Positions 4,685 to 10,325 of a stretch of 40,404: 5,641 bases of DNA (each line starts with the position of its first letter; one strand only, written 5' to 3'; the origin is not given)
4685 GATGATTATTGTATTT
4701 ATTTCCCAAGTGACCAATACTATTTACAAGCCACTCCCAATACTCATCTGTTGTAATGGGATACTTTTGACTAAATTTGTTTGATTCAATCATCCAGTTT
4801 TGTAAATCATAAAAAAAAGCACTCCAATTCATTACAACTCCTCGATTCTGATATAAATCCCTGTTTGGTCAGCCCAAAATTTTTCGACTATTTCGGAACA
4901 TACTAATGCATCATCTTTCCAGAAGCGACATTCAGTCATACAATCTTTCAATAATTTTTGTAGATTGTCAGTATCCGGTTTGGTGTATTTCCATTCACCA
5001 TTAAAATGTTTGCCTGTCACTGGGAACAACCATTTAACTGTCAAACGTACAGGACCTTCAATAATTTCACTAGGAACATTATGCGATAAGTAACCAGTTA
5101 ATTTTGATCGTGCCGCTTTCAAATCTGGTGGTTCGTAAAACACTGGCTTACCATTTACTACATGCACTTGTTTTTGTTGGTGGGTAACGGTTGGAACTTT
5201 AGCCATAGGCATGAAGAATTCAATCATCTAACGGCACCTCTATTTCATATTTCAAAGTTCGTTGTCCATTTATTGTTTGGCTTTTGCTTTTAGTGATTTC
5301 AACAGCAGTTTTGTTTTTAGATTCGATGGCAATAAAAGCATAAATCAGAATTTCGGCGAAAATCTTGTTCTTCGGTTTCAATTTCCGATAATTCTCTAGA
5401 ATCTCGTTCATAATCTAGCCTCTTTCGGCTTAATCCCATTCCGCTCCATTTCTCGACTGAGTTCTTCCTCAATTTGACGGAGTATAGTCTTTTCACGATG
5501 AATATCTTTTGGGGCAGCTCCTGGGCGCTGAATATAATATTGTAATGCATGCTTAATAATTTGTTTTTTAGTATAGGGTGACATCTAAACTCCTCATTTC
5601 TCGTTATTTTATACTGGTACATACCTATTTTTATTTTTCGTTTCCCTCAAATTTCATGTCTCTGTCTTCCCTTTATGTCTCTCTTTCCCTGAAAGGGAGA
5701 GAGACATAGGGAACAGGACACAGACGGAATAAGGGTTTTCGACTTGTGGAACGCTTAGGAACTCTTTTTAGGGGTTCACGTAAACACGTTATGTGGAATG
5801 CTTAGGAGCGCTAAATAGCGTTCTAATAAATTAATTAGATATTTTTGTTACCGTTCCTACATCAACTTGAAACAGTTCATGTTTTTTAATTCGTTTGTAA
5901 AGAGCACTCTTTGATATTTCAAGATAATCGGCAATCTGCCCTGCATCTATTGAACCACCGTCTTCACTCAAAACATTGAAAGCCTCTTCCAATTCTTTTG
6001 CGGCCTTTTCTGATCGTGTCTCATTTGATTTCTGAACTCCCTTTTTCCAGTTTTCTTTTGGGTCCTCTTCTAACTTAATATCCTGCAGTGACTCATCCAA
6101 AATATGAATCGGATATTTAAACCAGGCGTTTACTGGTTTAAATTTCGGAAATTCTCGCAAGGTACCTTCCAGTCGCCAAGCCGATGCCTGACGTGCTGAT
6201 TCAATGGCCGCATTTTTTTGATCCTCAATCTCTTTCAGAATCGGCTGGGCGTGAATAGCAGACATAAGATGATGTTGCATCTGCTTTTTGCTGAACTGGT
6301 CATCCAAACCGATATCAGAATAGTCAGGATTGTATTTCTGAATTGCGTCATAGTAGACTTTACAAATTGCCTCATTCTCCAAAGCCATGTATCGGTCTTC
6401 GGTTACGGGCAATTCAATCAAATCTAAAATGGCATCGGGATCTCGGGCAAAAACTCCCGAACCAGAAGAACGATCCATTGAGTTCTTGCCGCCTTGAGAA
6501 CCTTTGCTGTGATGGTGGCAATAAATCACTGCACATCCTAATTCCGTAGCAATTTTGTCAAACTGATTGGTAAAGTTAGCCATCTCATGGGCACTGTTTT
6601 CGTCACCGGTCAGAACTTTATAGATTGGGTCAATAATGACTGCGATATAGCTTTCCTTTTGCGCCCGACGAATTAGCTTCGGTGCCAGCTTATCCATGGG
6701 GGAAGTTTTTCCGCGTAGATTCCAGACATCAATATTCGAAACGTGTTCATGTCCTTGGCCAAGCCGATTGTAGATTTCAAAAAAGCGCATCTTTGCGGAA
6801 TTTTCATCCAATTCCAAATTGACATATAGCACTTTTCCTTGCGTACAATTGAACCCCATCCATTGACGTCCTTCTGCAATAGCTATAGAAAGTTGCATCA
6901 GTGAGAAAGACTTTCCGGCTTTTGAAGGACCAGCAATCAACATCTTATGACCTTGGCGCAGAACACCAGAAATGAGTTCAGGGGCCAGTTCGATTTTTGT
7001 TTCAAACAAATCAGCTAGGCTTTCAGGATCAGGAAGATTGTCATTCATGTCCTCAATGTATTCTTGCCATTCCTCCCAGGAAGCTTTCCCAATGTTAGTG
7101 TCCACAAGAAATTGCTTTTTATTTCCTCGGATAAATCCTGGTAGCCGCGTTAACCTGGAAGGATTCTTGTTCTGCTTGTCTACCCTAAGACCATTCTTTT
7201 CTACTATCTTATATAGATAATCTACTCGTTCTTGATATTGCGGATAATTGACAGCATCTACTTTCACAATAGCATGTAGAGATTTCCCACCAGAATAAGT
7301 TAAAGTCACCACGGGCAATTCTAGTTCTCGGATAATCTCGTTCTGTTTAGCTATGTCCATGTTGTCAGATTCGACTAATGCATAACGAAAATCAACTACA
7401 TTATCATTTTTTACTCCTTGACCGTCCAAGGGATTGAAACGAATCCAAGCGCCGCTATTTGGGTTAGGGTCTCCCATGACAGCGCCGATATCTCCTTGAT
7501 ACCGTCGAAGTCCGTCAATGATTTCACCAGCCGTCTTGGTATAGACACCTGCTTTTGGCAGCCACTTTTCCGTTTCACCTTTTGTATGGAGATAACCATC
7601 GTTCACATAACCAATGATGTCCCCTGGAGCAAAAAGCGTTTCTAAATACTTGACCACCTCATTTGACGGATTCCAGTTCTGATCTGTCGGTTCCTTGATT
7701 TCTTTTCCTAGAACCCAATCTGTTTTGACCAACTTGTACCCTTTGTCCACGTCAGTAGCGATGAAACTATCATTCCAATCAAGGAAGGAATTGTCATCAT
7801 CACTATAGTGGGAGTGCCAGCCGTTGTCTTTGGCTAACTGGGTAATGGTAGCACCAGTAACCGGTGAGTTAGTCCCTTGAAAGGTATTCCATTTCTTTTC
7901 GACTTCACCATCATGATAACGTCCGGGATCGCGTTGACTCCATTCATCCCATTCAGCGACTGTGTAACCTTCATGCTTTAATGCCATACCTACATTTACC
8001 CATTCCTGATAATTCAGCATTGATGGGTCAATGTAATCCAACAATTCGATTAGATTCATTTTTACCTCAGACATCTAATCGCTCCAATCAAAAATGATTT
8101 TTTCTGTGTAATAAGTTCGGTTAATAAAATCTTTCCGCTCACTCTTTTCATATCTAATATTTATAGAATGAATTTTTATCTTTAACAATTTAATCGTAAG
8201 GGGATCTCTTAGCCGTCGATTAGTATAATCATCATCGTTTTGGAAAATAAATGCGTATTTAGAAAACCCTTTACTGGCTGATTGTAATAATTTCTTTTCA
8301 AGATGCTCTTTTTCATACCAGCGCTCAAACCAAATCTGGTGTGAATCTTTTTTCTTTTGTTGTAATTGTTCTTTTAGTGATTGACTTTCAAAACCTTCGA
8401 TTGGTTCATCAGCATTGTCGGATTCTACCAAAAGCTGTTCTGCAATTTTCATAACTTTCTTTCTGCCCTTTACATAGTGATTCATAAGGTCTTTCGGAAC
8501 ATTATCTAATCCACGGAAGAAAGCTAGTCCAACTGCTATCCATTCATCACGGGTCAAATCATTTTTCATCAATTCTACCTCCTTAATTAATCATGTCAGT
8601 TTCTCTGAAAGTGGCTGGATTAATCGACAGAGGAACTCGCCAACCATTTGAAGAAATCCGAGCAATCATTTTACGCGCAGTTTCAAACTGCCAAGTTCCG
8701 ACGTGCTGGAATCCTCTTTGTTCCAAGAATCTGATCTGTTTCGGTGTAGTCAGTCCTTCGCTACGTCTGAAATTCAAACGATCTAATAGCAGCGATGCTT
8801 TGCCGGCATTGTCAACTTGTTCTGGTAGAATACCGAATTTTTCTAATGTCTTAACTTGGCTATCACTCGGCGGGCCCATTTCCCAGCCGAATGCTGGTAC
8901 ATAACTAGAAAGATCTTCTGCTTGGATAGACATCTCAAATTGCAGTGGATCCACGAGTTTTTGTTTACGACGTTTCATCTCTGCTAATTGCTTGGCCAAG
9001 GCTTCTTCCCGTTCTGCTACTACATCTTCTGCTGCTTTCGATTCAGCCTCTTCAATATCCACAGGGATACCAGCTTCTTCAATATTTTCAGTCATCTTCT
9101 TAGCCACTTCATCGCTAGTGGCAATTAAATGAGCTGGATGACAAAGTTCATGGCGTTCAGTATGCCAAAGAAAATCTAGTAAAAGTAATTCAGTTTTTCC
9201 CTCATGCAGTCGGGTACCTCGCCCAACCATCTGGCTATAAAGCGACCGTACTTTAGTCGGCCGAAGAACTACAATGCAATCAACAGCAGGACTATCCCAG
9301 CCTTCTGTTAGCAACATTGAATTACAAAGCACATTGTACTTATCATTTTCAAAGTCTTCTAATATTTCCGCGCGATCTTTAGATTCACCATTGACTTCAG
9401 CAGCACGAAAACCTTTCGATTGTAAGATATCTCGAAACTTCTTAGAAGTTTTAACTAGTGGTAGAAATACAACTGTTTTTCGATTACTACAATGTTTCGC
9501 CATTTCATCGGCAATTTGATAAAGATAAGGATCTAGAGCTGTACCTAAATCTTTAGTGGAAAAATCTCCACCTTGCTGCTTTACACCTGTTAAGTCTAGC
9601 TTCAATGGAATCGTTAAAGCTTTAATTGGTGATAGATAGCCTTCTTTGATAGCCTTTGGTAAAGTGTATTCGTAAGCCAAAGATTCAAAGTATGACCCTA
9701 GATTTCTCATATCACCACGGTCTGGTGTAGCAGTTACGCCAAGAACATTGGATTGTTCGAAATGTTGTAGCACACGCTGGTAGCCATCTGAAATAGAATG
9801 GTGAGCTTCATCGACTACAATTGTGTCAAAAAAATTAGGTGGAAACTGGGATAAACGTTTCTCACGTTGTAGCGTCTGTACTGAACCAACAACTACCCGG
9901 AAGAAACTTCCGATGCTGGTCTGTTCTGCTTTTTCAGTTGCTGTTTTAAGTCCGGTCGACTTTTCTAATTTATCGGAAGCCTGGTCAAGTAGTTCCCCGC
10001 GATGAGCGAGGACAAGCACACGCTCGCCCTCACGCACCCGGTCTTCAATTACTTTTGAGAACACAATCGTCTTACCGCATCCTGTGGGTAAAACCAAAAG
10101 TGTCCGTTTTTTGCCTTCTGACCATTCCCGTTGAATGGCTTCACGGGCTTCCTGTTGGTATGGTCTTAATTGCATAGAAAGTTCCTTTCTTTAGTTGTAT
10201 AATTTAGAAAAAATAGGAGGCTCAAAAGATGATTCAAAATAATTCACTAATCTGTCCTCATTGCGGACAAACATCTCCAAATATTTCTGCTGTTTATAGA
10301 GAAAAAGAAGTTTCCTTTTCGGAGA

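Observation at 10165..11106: Self-promoted zinc-ribbon plus DUF4145 (HEPN-like) gene inserted antisense in the replication module and convergent with a hidden small ORF: candidate Abi/exclusion system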

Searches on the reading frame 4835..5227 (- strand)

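Call 96: search_protein_families(library=pfam, proteins=[window:4835-5227:-], max_evalue=0.001)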
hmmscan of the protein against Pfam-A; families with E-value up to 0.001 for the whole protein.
window:4835-5227:- (131 aa): 1 family
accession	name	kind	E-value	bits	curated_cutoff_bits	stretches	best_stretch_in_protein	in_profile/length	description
PF05866.16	RusA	-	2.6e-28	99.5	22.8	1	12-129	4-124/124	Endodeoxyribonuclease RusA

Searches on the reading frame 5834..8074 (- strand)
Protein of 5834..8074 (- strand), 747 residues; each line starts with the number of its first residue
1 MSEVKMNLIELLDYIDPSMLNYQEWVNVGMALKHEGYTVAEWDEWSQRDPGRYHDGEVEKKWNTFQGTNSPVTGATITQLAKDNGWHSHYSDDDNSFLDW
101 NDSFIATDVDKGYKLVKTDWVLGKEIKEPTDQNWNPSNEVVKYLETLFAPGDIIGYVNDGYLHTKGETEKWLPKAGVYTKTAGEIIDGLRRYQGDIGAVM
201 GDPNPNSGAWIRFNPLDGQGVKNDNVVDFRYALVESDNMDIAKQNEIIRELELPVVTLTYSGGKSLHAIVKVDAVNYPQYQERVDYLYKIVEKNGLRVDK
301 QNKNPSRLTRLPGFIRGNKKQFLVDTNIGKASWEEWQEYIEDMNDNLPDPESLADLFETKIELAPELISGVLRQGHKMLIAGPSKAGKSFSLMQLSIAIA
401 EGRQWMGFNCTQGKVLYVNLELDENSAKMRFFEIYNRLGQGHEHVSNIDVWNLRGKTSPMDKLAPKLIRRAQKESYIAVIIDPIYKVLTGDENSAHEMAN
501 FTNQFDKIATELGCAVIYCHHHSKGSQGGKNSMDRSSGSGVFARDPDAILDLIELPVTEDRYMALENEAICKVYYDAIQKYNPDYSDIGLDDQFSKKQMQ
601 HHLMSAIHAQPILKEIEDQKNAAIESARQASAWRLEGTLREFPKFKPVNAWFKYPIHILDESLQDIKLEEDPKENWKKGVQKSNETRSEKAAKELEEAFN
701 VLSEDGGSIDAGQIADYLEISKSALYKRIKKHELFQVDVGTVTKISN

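Call 21: search_protein_families(library=pfam, proteins=[window:5834-8074:-], max_evalue=0.001)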
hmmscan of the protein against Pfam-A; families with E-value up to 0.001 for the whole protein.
window:5834-8074:- (747 aa): 2 families
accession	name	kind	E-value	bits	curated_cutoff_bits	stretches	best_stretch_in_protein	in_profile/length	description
PF13481.12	AAA_25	-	1.7e-31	109.8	27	1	352-526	10-194/195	AAA domain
PF08707.16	PriCT_2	-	9e-22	77.7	22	1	9-81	2-77/77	Primase C terminal 2 (PriCT-2)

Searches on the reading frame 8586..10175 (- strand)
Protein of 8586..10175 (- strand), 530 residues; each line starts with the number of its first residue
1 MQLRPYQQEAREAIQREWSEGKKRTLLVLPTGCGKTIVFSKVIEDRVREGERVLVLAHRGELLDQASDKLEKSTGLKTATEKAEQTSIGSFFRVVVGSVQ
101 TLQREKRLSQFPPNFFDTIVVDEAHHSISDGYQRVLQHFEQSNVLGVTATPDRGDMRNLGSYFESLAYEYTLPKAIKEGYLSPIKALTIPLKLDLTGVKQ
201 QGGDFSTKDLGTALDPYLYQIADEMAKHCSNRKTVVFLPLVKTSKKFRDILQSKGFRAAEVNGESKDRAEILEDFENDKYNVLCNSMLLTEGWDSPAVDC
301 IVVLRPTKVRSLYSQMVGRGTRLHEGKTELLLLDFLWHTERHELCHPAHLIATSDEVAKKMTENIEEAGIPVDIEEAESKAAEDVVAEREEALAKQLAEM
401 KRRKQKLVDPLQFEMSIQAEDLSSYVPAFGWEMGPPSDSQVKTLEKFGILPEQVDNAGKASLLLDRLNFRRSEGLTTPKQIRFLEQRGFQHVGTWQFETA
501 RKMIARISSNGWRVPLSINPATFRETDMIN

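Call 3: search_protein_families(library=pfam, proteins=[window:8586-10175:-], max_evalue=1)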
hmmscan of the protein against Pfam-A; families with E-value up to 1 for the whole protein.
window:8586-10175:- (530 aa): 15 families
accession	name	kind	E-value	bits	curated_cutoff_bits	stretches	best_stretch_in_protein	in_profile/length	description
PF04851.21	ResIII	-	3.3e-36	125.1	22.5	1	1-153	2-164/164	Type III restriction enzyme, res subunit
PF00271.37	Helicase_C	-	1.5e-15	57.8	23.5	1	227-323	11-109/110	Helicase conserved C-terminal domain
PF00270.35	DEAD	-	3.7e-15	56.5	26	1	4-152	1-161/167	DEAD/DEAH box helicase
PF18766.7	SWI2_SNF2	-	7.6e-11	42.5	26.7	1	7-185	2-189/221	SWI2/SNF2 ATPase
PF13604.12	AAA_30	-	2.5e-06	27.8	27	1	7-143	3-116/191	AAA domain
PF13245.12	AAA_19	-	0.0036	17.9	25.1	1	22-136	11-111/134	AAA domain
PF25199.1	nSTAND_NTPase5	-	0.005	17.1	34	1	8-73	26-93/145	Novel STAND NTPase 5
PF01637.24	ATPase_2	-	0.011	15.9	33.2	1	19-100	15-99/225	ATPase domain predominantly from Archaea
PF13307.12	Helicase_C_2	-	0.013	16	25.3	1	230-303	8-88/170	Helicase C-terminal domain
PF03205.20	MobB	-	0.052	13.9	26.6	0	30-72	7-47/133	Molybdopterin guanine dinucleotide synthesis protein B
PF09848.15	SLFN-g3_helicase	-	0.087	12.5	24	1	31-131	10-95/354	Schlafen group 3, DNA/RNA helicase domain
PF24883.2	NPHP3_N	-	0.15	12.7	24.8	1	16-54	13-54/164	Nephrocystin 3, N-terminal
PF17267.7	DUF5333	-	0.18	12.4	27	1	220-270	17-66/110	Family of unknown function (DUF5333)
PF13401.12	AAA_22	-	0.2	12.4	27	1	26-133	9-98/130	AAA domain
PF21981.2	RecX_HTH3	-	0.41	11.3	26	0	479-490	29-40/48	RecX, third three-helix domain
